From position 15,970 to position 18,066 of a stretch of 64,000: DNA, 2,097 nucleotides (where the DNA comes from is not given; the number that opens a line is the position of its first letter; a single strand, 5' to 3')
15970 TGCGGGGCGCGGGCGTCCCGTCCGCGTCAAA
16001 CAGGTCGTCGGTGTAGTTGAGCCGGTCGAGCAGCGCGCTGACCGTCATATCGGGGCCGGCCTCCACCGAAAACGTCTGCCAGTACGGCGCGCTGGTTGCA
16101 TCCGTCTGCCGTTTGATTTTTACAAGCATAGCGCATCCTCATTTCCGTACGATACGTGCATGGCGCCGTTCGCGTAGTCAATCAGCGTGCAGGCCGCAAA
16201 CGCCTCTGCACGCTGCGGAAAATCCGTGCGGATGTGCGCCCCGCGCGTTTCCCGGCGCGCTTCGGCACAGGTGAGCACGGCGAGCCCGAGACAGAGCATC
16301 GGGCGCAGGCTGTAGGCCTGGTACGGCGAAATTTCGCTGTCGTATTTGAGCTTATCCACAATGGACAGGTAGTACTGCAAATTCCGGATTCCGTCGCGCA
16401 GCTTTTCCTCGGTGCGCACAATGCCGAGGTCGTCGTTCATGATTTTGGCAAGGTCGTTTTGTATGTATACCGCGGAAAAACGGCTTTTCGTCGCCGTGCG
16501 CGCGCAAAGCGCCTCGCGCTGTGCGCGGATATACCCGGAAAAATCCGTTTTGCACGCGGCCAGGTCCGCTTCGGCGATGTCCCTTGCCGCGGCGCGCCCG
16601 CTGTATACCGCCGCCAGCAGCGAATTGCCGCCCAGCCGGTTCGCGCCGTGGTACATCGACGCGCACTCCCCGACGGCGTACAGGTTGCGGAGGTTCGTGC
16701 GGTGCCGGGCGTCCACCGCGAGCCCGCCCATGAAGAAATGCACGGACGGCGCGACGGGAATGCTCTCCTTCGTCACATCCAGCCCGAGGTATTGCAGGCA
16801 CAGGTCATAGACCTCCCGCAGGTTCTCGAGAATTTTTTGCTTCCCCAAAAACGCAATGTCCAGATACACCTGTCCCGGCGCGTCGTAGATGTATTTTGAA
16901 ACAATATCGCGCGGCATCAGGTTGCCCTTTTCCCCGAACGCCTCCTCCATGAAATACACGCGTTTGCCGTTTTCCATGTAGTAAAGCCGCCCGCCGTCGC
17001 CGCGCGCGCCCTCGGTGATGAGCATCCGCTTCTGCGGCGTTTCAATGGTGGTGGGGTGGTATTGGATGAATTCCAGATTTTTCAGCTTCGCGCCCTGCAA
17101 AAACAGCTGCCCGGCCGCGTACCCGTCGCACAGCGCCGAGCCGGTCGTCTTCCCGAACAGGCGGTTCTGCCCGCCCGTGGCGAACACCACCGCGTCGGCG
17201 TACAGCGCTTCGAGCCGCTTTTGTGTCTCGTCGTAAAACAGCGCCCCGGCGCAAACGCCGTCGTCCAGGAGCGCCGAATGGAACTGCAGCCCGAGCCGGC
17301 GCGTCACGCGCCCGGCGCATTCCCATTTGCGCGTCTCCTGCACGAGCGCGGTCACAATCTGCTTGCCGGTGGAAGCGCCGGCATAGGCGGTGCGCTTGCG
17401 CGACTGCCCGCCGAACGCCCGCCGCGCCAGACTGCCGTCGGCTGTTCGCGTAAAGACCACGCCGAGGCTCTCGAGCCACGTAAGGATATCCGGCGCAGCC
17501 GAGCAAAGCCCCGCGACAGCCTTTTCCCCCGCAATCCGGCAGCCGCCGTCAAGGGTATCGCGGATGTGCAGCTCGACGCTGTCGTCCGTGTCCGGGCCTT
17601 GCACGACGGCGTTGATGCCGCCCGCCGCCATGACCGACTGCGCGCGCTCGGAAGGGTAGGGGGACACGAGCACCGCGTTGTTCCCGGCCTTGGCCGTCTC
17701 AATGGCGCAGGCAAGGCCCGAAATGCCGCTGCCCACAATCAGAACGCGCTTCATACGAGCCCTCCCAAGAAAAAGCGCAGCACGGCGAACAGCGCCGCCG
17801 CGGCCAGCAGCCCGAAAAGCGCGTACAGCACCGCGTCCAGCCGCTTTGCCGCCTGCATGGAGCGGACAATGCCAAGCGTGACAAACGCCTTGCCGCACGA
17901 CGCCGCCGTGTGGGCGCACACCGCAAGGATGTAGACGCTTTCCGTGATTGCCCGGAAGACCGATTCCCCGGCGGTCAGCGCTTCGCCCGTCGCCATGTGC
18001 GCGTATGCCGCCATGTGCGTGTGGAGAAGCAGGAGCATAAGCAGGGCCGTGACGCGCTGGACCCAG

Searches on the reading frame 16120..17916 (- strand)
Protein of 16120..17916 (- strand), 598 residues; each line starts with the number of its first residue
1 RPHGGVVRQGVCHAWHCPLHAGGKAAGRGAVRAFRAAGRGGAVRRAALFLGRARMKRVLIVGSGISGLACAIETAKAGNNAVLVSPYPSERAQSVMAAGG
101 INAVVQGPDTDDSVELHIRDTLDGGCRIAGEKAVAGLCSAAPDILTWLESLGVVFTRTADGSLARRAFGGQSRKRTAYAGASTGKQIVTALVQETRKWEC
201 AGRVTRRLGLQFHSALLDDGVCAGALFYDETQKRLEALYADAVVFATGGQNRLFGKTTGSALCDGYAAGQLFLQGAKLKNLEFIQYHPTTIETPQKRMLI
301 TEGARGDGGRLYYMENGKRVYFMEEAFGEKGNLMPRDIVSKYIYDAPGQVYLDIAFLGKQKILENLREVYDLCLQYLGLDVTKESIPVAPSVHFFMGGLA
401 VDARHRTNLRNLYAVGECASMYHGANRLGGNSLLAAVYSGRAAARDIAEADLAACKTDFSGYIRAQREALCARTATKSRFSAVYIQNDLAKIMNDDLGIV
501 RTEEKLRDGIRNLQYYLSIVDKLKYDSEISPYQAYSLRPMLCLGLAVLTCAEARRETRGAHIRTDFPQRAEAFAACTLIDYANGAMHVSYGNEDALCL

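Call 26: search_protein_families(library=pfam, proteins=[window:16120-17916:-], max_evalue=0.001)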
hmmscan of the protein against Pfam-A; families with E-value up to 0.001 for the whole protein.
window:16120-17916:- (598 aa): 5 families
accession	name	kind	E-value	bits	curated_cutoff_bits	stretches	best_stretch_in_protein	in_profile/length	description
PF00890.30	FAD_binding_2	-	1.2e-76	259.1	20.4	1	58-433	2-414/414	FAD binding domain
PF02910.25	Succ_DH_flav_C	-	8.9e-16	58.5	20.8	1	487-590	2-113/130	Fumarate reductase flavoprotein C-term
PF07992.20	Pyr_redox_2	-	7.2e-10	39.2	26.1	0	369-423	227-278/291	Pyridine nucleotide-disulphide oxidoreductase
PF01266.30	DAO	-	1.2e-06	28.7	27.9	1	57-165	1-92/353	FAD dependent oxidoreductase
PF03486.20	HI0933_like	-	0.0002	21.3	50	0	57-86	2-31/244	HI0933-like protein Rossmann domain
